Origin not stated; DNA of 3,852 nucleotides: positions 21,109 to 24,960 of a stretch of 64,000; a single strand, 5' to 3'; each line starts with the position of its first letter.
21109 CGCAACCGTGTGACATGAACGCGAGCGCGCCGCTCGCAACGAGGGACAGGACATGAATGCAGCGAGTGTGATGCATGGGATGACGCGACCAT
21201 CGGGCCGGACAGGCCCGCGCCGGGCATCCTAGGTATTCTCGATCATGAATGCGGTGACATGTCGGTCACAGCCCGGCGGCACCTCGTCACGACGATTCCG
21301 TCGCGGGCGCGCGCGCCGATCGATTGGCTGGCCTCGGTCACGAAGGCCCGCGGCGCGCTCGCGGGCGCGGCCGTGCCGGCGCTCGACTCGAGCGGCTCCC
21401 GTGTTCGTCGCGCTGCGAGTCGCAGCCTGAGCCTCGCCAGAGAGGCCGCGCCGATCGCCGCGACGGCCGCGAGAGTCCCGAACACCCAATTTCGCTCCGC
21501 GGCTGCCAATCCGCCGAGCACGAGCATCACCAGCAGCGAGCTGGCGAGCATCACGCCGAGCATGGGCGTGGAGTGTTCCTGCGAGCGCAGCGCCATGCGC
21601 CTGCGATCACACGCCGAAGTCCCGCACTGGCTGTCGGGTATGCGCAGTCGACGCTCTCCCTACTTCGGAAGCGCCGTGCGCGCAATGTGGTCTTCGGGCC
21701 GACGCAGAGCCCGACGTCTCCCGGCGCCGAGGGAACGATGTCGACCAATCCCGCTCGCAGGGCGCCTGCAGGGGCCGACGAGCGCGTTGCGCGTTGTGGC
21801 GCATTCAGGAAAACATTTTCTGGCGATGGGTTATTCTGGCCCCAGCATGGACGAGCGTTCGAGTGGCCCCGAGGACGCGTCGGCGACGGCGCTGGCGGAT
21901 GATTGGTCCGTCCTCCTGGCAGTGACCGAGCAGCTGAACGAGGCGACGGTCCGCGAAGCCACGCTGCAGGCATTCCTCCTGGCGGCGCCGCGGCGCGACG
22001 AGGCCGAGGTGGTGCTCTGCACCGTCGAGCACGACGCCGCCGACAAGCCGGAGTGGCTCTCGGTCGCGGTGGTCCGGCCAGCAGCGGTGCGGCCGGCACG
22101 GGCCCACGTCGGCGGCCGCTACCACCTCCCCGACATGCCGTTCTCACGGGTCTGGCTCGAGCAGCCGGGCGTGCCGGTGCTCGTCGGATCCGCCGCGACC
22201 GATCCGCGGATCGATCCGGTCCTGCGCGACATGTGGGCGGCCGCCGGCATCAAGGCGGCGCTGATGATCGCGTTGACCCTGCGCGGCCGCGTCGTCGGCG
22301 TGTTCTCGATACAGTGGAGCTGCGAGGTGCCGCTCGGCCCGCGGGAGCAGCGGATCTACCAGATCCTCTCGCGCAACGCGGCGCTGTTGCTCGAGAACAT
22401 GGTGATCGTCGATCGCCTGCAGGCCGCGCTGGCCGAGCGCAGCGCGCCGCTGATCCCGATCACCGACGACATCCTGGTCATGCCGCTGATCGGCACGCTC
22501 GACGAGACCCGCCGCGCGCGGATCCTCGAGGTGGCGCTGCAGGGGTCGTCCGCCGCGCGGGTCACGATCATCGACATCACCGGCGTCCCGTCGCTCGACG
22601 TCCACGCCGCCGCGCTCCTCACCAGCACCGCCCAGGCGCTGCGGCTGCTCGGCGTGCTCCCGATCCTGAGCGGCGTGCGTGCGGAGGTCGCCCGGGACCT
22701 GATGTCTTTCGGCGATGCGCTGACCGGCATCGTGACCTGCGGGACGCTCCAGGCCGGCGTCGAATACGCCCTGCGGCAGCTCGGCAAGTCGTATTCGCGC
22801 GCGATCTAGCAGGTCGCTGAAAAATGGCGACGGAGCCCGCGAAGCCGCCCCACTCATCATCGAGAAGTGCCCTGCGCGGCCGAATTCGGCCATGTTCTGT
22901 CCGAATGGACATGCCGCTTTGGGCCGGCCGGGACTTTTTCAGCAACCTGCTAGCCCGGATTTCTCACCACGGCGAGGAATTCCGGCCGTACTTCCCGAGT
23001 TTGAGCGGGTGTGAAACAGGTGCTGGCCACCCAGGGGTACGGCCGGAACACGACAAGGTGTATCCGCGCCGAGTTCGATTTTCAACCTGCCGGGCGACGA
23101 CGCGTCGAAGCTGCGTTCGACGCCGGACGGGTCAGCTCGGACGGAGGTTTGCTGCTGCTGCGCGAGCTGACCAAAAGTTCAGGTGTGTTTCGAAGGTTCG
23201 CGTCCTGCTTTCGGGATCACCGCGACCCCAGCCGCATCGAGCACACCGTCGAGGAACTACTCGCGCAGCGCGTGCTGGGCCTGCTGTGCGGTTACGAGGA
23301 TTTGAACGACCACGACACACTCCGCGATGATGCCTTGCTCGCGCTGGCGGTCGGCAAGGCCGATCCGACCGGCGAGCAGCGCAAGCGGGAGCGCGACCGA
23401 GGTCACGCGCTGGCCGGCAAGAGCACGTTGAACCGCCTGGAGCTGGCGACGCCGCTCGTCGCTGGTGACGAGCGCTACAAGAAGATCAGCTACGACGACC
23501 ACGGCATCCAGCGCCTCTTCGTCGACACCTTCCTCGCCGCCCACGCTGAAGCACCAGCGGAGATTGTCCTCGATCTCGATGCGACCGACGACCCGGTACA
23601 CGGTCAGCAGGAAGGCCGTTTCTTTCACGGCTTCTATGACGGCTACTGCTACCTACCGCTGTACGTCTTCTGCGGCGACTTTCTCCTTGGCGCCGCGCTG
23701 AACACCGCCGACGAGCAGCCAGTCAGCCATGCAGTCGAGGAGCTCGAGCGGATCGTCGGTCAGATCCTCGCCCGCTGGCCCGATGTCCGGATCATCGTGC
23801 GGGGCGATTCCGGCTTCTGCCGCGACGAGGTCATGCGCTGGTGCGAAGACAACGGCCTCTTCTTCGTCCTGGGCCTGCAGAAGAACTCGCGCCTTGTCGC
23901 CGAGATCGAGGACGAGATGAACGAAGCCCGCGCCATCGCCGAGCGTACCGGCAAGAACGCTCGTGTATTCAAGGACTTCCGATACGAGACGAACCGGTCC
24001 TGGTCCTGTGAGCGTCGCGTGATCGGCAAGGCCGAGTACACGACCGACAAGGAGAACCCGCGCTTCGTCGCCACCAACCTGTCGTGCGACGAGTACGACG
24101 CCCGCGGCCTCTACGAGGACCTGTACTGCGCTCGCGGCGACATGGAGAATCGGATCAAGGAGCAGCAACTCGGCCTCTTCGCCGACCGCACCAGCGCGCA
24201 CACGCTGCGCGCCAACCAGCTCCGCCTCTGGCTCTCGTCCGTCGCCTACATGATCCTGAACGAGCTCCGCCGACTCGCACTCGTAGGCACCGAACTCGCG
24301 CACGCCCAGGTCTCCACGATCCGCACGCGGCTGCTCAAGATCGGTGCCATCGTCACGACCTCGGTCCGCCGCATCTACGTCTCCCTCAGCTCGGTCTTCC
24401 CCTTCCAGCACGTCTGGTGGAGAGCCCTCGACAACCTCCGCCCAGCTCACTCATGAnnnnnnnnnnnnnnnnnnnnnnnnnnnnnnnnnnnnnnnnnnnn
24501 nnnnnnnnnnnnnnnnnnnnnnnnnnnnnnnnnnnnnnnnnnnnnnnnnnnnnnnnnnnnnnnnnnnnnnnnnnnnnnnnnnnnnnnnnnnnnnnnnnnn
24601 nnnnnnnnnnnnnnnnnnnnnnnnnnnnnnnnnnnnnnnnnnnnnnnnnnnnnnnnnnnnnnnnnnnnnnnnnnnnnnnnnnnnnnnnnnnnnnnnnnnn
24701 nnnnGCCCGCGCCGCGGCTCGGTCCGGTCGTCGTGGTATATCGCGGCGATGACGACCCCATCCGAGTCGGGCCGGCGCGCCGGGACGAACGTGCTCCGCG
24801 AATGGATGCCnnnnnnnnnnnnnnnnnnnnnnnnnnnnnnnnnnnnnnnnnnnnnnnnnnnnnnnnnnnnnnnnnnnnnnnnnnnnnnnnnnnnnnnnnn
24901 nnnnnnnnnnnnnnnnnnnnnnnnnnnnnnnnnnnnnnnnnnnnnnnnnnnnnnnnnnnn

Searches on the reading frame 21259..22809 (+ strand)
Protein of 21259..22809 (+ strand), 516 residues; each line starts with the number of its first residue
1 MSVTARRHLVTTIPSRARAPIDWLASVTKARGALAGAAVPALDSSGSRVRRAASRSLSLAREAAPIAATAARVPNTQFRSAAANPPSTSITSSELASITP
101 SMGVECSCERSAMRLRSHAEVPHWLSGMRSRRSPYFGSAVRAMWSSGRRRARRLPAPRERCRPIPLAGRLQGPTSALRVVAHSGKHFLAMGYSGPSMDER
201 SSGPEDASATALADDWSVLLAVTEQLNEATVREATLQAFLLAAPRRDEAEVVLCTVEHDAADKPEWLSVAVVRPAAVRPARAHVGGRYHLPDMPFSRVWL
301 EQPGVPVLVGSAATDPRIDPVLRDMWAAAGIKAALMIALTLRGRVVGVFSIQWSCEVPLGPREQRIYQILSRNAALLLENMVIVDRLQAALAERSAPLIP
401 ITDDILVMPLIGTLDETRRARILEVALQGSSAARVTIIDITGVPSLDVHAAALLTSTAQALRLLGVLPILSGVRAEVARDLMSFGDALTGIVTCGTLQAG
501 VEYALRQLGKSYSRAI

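Call 15: search_protein_families(library=pfam, proteins=[window:21259-22809:+], max_evalue=0.01)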
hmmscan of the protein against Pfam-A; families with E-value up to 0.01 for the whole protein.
window:21259-22809:+ (516 aa): 3 families
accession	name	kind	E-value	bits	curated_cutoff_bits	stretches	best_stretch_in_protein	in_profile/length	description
PF01740.26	STAS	-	1.6e-08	34.7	22.6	1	398-481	3-88/106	STAS domain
PF13185.12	GAF_2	-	0.0002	22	28.6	1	279-379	40-136/136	GAF domain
PF01590.32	GAF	-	0.0032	18.4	22.4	1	299-376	57-131/133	GAF domain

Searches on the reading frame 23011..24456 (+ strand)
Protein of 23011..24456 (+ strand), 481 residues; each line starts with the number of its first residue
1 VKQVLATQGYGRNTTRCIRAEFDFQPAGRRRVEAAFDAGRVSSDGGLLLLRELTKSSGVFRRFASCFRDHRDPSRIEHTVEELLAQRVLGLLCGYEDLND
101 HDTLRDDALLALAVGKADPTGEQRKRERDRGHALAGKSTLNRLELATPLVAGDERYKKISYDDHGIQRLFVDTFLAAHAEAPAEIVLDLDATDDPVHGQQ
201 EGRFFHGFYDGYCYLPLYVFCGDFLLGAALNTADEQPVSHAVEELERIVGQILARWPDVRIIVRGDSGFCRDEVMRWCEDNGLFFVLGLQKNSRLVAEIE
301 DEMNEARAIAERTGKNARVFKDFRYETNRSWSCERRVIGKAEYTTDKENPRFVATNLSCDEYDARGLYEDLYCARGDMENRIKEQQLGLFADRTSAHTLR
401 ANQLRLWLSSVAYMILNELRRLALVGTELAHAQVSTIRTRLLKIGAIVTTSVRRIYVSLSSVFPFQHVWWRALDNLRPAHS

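Call 15: search_protein_families(library=pfam, proteins=[window:23011-24456:+], max_evalue=0.01)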
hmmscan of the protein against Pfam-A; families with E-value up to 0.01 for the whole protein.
window:23011-24456:+ (481 aa): 2 families
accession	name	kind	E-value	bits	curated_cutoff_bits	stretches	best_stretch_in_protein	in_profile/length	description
PF13701.12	DDE_Tnp_1_4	-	1.5e-148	495.1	34.7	1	25-479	2-433/435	Transposase DDE domain group 1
PF01609.27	DDE_Tnp_1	-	1.8e-15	57.7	23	1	184-415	4-200/200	Transposase DDE domain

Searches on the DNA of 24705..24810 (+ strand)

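Call 63: search_dna_similar(query=window:24705-24810:+, collection=phages, mode=distant, max_evalue=0.001, max_rows=5)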
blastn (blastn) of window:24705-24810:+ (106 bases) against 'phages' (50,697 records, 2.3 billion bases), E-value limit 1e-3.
No match.
